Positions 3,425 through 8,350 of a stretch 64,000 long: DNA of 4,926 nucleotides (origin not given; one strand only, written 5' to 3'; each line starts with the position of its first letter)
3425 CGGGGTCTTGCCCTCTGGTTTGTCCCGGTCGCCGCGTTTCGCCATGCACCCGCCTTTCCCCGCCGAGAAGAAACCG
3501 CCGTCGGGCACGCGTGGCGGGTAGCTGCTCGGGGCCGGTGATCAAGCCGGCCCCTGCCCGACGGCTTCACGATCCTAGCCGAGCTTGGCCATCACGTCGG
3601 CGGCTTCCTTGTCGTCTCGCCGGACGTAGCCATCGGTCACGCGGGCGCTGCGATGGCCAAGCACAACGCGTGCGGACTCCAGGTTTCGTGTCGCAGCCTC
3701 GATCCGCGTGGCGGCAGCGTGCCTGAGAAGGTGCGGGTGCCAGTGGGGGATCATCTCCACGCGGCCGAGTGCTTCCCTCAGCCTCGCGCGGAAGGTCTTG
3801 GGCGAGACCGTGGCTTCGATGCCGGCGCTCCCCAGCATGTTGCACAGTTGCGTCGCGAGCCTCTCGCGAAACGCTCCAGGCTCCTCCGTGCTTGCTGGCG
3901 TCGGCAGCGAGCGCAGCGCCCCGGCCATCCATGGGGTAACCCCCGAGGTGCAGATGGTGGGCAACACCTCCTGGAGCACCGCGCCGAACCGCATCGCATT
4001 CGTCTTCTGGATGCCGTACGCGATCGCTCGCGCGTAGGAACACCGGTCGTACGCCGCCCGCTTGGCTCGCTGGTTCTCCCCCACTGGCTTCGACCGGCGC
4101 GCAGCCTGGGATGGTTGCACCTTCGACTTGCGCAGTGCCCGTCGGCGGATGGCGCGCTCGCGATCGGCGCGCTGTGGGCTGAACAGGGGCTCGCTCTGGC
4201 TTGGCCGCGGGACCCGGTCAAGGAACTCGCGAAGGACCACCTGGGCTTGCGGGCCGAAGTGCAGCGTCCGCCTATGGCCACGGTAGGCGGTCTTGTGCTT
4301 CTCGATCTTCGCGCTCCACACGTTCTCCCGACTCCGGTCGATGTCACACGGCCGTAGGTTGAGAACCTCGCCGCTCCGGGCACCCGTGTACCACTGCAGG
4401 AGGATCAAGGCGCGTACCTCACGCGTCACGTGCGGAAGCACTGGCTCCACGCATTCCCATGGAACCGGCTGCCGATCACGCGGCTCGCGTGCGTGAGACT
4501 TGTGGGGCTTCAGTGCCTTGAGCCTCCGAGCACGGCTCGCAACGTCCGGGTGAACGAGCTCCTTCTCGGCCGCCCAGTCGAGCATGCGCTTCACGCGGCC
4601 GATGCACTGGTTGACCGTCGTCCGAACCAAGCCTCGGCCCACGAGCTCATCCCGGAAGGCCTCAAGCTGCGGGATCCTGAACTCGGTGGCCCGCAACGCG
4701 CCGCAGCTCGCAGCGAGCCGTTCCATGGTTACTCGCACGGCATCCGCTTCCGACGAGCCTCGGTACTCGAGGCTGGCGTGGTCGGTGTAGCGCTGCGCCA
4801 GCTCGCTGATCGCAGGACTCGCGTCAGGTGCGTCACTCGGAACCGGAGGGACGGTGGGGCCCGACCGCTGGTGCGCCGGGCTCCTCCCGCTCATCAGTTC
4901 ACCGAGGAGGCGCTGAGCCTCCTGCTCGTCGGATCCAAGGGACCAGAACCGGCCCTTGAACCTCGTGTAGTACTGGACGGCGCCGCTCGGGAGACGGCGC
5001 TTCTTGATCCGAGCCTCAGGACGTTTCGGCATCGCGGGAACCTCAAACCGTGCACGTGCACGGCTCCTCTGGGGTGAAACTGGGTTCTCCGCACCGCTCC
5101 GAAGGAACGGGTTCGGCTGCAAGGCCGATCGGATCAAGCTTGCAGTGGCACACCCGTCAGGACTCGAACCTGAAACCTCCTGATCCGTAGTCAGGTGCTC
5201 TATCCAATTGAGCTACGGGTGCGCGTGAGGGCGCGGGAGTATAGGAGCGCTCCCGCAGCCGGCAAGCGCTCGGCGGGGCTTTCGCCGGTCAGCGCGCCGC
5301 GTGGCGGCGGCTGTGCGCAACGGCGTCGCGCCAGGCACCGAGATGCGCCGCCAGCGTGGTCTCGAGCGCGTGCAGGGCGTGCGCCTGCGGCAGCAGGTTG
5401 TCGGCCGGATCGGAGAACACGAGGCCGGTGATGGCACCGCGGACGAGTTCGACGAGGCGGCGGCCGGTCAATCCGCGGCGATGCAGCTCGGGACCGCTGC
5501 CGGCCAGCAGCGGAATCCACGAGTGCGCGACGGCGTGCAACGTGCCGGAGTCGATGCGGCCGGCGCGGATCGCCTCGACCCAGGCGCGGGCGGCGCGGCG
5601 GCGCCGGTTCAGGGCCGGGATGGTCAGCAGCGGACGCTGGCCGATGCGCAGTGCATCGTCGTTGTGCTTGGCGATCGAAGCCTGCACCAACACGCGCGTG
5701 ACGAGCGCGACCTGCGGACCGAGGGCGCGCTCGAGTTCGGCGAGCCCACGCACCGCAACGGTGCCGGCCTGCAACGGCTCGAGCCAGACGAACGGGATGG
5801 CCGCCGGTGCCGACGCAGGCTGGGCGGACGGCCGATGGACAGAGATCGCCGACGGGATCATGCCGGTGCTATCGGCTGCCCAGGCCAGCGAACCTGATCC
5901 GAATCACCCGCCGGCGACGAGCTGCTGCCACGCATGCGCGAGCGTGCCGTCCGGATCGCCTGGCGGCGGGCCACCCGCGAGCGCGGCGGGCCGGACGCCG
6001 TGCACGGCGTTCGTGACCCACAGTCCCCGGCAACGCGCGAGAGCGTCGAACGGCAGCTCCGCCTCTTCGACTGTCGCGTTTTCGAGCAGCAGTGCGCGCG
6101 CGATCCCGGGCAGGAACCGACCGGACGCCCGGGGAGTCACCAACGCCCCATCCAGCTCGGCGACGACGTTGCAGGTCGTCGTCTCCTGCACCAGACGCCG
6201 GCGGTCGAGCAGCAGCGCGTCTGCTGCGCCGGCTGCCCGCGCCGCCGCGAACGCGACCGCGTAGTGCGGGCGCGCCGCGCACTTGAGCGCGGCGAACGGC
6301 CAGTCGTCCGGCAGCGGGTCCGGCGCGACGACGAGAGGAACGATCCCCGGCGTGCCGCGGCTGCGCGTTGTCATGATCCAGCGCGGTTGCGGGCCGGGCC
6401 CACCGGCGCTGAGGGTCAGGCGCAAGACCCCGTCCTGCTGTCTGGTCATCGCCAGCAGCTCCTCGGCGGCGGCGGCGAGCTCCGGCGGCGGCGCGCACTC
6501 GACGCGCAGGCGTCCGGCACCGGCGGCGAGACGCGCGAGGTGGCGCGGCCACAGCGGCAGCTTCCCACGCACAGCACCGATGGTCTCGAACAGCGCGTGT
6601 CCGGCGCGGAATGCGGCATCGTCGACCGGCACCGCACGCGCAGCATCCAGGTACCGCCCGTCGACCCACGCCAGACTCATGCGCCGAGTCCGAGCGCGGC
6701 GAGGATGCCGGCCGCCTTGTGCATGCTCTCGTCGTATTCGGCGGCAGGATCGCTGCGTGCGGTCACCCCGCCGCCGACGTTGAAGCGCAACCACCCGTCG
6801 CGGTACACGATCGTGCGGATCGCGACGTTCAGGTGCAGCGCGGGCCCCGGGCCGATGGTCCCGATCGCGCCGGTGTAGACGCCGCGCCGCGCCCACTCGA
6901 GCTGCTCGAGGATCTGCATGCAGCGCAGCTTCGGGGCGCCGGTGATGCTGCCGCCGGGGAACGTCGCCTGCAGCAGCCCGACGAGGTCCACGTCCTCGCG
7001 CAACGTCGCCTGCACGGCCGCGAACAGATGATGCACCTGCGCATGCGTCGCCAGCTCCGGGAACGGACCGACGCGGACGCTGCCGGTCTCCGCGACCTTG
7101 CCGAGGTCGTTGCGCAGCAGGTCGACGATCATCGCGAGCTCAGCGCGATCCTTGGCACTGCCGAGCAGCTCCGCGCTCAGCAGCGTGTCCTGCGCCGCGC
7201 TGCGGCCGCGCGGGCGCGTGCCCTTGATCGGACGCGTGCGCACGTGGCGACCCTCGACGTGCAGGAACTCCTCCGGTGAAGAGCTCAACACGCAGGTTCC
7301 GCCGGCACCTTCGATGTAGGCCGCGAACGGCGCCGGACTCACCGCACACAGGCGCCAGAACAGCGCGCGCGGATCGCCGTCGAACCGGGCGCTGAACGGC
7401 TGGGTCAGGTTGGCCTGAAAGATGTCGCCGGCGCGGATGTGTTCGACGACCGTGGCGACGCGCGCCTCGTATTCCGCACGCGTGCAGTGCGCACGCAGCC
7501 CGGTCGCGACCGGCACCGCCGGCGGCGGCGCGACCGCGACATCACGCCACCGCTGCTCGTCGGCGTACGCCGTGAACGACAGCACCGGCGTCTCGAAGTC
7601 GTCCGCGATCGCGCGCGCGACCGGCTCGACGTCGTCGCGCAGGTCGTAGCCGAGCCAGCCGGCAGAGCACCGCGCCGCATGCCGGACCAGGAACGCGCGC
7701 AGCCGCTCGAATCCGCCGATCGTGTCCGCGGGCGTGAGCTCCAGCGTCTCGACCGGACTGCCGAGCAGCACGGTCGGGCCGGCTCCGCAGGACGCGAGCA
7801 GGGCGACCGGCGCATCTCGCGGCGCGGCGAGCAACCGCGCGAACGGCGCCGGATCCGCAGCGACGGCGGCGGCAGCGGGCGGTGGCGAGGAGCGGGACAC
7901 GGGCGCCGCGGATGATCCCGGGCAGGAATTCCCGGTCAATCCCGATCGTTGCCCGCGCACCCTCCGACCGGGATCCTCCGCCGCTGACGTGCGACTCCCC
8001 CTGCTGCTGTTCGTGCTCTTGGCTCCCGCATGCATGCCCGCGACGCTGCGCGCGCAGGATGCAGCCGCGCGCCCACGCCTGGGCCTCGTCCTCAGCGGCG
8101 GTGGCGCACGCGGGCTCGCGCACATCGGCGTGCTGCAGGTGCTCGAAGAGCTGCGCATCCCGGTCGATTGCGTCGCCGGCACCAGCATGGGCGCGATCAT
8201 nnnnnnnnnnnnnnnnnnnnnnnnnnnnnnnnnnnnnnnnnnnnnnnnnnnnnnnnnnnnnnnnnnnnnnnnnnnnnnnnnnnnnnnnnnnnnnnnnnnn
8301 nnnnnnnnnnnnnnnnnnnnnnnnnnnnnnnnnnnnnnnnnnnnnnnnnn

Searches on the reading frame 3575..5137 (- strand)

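Call 89: search_protein_families(library=pfam, proteins=[window:3575-5137:-], max_evalue=0.00001)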
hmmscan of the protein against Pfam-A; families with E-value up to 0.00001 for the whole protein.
window:3575-5137:- (520 aa): 1 family
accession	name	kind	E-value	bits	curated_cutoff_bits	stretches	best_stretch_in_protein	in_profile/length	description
PF00589.27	Phage_integrase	-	3.1e-13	50.3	27.1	1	445-510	106-171/172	Phage integrase family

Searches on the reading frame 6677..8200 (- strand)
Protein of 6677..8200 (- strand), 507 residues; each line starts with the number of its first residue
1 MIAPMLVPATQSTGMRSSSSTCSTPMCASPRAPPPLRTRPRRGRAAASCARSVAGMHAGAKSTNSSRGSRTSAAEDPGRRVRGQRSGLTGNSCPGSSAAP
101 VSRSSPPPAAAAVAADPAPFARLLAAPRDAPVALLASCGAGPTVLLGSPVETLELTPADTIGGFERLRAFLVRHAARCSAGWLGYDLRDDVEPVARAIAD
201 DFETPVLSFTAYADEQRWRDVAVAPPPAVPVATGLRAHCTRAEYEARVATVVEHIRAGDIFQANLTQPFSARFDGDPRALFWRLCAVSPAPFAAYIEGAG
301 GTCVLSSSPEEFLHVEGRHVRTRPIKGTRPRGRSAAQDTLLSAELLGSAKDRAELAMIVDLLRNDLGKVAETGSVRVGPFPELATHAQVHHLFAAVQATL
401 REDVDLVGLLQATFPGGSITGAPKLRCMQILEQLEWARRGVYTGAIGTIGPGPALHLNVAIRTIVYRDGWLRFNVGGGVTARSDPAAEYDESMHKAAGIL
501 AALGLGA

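Call 89: search_protein_families(library=pfam, proteins=[window:6677-8200:-], max_evalue=0.00001)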
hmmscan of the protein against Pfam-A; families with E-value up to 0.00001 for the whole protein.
window:6677-8200:- (507 aa): 1 family
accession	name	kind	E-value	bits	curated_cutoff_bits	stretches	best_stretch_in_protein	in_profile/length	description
PF00425.24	Chorismate_bind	-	2.9e-81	273.2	27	1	241-495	2-257/257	chorismate binding enzyme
